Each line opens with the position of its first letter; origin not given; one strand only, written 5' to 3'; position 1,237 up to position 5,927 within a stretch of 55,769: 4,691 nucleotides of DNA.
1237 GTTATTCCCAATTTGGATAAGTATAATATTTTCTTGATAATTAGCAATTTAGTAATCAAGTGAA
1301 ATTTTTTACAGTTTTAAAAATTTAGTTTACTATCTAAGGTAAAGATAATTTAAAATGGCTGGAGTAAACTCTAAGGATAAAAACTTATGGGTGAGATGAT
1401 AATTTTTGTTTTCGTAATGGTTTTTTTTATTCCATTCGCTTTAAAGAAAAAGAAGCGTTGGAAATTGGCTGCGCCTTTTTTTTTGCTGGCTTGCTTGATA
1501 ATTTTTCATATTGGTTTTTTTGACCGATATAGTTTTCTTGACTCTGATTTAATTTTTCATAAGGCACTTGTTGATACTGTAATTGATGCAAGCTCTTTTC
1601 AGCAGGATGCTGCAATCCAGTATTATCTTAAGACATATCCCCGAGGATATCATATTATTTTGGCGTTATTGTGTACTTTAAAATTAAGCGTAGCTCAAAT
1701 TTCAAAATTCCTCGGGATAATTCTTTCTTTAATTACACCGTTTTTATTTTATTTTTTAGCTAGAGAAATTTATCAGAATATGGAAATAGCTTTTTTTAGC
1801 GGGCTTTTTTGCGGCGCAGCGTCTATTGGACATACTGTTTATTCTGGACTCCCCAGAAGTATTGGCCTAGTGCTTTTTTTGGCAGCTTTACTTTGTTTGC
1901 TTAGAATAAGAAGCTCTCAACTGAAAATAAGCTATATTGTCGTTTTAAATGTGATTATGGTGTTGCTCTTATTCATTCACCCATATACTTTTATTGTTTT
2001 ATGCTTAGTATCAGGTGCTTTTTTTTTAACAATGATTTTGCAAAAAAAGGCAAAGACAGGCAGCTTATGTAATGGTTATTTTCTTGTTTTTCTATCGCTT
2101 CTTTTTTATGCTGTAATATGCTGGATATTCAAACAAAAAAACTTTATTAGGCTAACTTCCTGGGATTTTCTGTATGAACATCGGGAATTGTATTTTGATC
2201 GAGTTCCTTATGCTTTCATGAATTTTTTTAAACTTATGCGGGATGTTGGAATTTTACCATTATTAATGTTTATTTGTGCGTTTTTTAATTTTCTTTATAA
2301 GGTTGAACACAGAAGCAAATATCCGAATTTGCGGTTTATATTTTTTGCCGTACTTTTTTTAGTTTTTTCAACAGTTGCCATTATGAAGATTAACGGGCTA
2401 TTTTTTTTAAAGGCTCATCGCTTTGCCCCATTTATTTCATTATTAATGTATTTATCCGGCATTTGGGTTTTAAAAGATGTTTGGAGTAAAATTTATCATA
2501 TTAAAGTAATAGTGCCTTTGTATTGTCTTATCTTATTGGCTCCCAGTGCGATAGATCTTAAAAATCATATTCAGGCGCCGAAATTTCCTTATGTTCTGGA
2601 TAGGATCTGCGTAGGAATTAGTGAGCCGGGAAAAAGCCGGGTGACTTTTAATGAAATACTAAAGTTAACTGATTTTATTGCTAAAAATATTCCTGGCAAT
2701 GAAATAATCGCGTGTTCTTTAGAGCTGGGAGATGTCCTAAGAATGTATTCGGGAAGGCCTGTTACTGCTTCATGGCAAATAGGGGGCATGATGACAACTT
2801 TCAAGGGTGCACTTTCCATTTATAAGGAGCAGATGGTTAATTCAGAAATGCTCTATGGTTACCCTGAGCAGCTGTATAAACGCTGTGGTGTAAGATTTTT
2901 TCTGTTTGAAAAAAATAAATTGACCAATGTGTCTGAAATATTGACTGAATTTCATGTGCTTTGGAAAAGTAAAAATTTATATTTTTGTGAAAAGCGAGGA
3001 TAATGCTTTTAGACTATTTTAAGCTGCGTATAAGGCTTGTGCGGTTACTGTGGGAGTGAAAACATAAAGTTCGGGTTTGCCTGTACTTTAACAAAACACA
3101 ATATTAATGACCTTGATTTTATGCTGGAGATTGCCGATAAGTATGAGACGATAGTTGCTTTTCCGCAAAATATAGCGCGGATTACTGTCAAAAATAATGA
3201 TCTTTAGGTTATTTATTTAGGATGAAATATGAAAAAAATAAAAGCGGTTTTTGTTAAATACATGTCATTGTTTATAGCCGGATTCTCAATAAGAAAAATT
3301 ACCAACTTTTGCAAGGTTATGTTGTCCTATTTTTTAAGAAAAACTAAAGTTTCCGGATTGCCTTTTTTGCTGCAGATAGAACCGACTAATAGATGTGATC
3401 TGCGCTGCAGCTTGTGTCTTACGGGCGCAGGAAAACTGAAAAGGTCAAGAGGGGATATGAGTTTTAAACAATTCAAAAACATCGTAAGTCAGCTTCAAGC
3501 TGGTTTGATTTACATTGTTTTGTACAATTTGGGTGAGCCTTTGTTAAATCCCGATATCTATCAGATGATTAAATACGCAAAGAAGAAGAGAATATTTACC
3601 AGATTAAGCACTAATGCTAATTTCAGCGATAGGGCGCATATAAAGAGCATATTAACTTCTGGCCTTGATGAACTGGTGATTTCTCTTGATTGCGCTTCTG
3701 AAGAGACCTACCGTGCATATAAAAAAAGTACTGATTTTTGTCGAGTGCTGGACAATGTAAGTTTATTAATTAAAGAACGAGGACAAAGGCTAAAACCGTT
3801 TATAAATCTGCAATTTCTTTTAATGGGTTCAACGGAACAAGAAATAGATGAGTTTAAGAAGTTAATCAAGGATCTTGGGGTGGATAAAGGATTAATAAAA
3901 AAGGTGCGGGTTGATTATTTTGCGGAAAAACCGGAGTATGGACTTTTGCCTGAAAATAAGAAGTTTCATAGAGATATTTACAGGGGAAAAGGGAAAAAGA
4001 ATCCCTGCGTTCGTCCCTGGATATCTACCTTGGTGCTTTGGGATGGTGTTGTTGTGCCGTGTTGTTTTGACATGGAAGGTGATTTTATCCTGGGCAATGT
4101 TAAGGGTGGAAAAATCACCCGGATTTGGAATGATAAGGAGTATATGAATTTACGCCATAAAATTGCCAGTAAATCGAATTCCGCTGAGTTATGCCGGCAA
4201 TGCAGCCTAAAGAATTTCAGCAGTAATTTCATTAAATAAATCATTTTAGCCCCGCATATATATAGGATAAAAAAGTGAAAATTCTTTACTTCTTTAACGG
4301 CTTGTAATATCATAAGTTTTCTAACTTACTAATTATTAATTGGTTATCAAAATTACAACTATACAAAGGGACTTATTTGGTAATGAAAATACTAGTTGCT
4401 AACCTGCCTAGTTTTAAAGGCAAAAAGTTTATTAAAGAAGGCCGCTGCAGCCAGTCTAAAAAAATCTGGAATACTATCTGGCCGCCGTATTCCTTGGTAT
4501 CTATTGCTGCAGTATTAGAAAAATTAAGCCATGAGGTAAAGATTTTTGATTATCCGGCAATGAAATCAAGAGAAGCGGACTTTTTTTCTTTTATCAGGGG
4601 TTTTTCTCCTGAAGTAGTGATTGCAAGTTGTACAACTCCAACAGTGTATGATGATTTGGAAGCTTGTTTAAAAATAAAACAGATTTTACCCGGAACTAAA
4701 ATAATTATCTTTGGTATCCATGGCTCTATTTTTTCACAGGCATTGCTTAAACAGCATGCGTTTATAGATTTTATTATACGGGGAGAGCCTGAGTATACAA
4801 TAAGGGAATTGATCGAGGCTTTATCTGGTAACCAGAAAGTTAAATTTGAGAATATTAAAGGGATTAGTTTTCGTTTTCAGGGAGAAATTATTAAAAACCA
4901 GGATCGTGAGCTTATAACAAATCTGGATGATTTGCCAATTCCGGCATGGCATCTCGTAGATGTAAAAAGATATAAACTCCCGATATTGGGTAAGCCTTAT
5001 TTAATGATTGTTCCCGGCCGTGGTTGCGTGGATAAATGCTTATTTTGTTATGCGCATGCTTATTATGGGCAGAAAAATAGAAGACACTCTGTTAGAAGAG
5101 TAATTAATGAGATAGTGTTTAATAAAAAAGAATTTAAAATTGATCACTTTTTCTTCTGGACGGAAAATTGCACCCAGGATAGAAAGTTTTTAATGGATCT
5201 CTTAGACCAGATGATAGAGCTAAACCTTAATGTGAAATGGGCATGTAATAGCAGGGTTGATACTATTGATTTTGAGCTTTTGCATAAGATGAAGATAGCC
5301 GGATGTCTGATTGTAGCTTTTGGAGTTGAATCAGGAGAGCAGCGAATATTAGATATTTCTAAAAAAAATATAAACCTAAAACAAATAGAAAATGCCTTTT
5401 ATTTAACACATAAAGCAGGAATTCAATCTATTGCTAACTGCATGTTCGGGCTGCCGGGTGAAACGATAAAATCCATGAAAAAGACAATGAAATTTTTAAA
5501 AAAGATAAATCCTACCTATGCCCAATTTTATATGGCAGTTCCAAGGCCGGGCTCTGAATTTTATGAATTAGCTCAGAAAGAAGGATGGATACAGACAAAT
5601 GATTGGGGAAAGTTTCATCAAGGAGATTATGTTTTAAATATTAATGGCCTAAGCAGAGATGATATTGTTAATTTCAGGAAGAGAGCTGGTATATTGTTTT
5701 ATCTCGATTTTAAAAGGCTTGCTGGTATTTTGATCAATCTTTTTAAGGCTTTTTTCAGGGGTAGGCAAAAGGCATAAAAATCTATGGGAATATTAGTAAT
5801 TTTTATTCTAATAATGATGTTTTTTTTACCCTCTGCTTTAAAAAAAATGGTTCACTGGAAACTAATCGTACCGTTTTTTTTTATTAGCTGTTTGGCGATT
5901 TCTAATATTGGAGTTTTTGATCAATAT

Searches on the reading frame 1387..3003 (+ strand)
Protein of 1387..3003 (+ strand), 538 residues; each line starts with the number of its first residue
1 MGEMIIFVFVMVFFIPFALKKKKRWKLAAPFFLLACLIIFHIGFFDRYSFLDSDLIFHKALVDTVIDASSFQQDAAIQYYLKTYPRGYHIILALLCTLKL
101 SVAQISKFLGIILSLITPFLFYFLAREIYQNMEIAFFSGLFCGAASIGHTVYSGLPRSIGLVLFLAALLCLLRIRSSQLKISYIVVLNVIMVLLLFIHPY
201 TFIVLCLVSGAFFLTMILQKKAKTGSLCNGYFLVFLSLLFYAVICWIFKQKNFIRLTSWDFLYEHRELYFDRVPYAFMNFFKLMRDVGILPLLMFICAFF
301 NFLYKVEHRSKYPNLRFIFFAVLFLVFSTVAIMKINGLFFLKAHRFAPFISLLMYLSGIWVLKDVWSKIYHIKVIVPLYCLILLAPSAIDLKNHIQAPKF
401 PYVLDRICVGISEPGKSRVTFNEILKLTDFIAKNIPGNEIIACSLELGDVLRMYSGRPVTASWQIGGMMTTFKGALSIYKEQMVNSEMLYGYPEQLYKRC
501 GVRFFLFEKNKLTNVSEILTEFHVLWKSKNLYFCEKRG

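Call 10: search_protein_families(library=pfam, proteins=[window:1387-3003:+], max_evalue=0.001)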
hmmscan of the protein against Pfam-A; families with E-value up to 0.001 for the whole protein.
window:1387-3003:+ (538 aa): 1 family
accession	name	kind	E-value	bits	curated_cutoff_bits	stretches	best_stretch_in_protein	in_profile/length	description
PF20176.3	DUF6541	-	4.1e-08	32.4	29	1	52-353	122-440/646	Family of unknown function (DUF6541)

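Call 58: search_protein_families(library=ncbifam, proteins=[window:1387-3003:+], max_evalue=0.00001)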
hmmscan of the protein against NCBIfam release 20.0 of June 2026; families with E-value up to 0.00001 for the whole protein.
window:1387-3003:+ (538 aa): 0 families

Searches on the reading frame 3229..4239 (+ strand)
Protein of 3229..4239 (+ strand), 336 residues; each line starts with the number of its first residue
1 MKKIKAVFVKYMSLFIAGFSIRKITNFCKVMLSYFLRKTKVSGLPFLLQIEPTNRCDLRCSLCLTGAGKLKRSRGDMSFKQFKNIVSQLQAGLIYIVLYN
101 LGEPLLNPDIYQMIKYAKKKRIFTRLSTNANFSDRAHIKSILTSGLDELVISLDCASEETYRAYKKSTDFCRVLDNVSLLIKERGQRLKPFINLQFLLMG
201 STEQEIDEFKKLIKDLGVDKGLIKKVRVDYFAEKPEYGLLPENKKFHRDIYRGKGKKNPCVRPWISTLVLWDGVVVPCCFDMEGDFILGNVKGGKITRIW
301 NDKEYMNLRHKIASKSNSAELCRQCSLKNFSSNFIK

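Call 10: search_protein_families(library=pfam, proteins=[window:3229-4239:+], max_evalue=0.001)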
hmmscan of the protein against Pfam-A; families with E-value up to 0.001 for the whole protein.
window:3229-4239:+ (336 aa): 2 families
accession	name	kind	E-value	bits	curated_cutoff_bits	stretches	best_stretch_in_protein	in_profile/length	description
PF04055.27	Radical_SAM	-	2.7e-16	60.6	29.5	1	50-212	1-165/166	Radical SAM superfamily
PF13186.11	SPASM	-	8.4e-15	55.3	21.5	1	260-325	1-66/67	Iron-sulfur cluster-binding domain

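Call 58: search_protein_families(library=ncbifam, proteins=[window:3229-4239:+], max_evalue=0.00001)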
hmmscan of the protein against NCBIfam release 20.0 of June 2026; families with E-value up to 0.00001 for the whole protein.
window:3229-4239:+ (336 aa): 36 families (the best 25 are shown)
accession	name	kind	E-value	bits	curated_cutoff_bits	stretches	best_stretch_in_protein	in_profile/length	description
TIGR04317.1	W_rSAM_matur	equivalog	1.1e-32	113.6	380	1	48-224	6-182/349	tungsten cofactor oxidoreductase radical SAM maturase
TIGR04311.1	rSAM_Geo_metal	subfamily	3.6e-26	92.2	400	1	45-227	2-188/423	radical SAM/SPASM family putative metalloenzyme maturase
TIGR03962.1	mycofact_rSAM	equivalog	1.6e-19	70.3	265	1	45-219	11-179/339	mycofactocin radical SAM maturase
TIGR04321.1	spiroSPASM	subfamily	8.7e-19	67.6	250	1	41-325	226-502/510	spiro-SPASM protein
TIGR04051.1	rSAM_NirJ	equivalog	7.5e-18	64.6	515.45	1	53-222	9-172/354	heme d1 biosynthesis radical SAM protein NirJ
TIGR04054.1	rSAM_NirJ1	equivalog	8.8e-18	64.1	650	1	50-219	40-203/387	putative heme d1 biosynthesis radical SAM protein NirJ1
TIGR04055.1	rSAM_NirJ2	equivalog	2e-17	63.8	500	1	51-168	5-120/326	putative heme d1 biosynthesis radical SAM protein NirJ2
TIGR02109.1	PQQ_syn_pqqE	equivalog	7.9e-17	61.2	381.35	1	43-247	4-203/358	pyrroloquinoline quinone biosynthesis protein PqqE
TIGR02666.1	moaA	equivalog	2.8e-16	59.4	284.05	1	50-228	14-195/336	GTP 3',8-cyclase MoaA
NF050035.1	rSAM_WgK_link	exception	1.3e-15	57.2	650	1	41-178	4-141/367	radical SAM/SPASM peptide maturase WgkB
TIGR04347.1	pseudo_SAM_Halo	equivalog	1.4e-15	57.5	525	1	52-220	44-206/390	TIGR04347 family pseudo-SAM/SPASM protein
TIGR04546.1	rSAM_ahbC_deAc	equivalog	3e-15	55.9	650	1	53-185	46-176/390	12,18-didecarboxysiroheme deacetylase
TIGR04545.1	rSAM_ahbD_hemeb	equivalog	5e-15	55.8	500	1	50-180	4-134/339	heme b synthase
TIGR04133.1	rSAM_w_lipo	hypoth_equivalog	1.1e-14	54.1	425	1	48-237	26-214/350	TIGR04133 family radical SAM/SPASM protein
TIGR04053.2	TIGR04053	equivalog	9e-14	51.5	395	1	43-219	5-179/366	TIGR04053 family radical SAM/SPASM domain-containing protein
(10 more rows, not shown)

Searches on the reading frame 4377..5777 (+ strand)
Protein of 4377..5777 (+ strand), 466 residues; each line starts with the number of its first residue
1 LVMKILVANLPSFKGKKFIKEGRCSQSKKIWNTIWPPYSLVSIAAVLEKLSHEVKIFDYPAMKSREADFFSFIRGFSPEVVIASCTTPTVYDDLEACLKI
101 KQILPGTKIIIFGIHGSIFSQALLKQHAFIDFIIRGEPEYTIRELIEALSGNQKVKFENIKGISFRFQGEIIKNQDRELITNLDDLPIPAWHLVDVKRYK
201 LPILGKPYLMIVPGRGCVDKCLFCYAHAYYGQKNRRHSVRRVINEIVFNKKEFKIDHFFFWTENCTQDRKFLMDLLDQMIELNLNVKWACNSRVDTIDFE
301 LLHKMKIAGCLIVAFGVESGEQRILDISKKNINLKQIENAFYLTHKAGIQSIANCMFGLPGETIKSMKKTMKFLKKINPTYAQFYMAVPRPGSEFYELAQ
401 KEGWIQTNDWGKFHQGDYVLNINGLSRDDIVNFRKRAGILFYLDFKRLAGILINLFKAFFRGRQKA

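Call 10: search_protein_families(library=pfam, proteins=[window:4377-5777:+], max_evalue=0.001)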
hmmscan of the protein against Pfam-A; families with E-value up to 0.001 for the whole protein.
window:4377-5777:+ (466 aa): 2 families
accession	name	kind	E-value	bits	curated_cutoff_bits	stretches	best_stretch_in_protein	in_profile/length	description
PF04055.27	Radical_SAM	-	1e-19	71.8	29.5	1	211-374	1-166/166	Radical SAM superfamily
PF02310.24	B12-binding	-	6.8e-14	52.2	32.1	1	34-145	11-120/121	B12 binding domain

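Call 58: search_protein_families(library=ncbifam, proteins=[window:4377-5777:+], max_evalue=0.00001)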
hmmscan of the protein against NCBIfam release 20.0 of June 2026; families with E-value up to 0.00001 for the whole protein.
window:4377-5777:+ (466 aa): 25 families
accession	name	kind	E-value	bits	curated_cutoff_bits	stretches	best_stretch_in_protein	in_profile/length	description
TIGR03471.1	HpnJ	equivalog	1.7e-69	235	577.6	1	3-453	1-444/472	hopanoid biosynthesis associated radical SAM protein HpnJ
TIGR02026.1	BchE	equivalog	4.4e-59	200.6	481.35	1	30-448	16-433/497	magnesium-protoporphyrin IX monomethyl ester anaerobic oxidative cyclase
NF050148.1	rSAM_ApyD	equivalog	2.9e-44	151.5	750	1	34-397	22-391/645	RiPP biosynthesis radical SAM protein ApyD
NF038361.1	rSAM_Sden_1168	equivalog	3.1e-40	138.3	575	1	100-406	164-480/560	Sden_1168 family B12-binding radical SAM P-methyltransferase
NF033070.1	rSAM_AprD4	equivalog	2.4e-31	109.1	500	1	177-431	164-421/456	AprD4 family radical SAM diol-dehydratase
TIGR04479.1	bcpD_PhpK_rSAM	subfamily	5.3e-30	104.3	600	1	132-381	174-413/504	PhpK family radical SAM P-methyltransferase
TIGR04072.2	rSAM_ladder_B12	equivalog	3.1e-26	92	360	1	214-408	186-381/443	lipid biosynthesis B12-binding/radical SAM protein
NF033712.0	B12_rSAM_KedN5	subfamily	9.3e-26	90.2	700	1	54-429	39-419/624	KedN5 family methylcobalamin-dependent radical SAM C-methyltransferase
TIGR04385.1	B12_rSAM_cofa1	equivalog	2.8e-24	86.1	450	1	37-378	20-365/438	B12 lower ligand biosynthesis radical SAM protein BzaD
TIGR04014.1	B12_SAM_MJ_0865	equivalog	7.4e-24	84.3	360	1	105-400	67-359/434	methyl-coenzyme M reductase glutamine C-methyltransferase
TIGR03975.1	rSAM_ocin_1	subfamily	7.1e-23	80.9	281.85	1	77-377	128-430/606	RiPP maturation radical SAM C-methyltransferase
TIGR04367.1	HpnR_B12_rSAM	equivalog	2e-22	79.4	650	1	37-410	22-382/490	hopanoid C-3 methylase HpnR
TIGR04013.1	B12_SAM_MJ_1487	hypoth_equivalog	3.6e-19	68.9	251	2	38-244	11-187/382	TIGR04013 family B12-binding domain/radical SAM domain-containing protein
NF040542.1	rSAM_RCCLKC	equivalog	1.7e-18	67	450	1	80-374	52-347/423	arsinothricin biosynthesis radical SAM protein ArsL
TIGR04190.1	B12_SAM_Ta0216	equivalog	1.8e-18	66.5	500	1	37-382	37-399/554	TIGR04190 family B12-binding domain/radical SAM domain protein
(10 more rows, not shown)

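Call 64: search_solved_structures(query=window:4377-5777:+, max_evalue=0.001)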
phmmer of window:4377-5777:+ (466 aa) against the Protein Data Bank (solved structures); distinct sequences matched with E-value up to 0.001: 3.
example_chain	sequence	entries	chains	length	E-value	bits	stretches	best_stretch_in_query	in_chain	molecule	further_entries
6fd2_B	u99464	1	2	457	4.6e-23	85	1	184-430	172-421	Putative apramycin biosynthetic oxidoreductase 4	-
9ccb_A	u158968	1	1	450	4.6e-10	42.1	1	121-395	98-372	Radical SAM core domain-containing protein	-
7kdx_A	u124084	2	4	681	2.6e-05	26.4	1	77-369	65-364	Methyltransferase TokK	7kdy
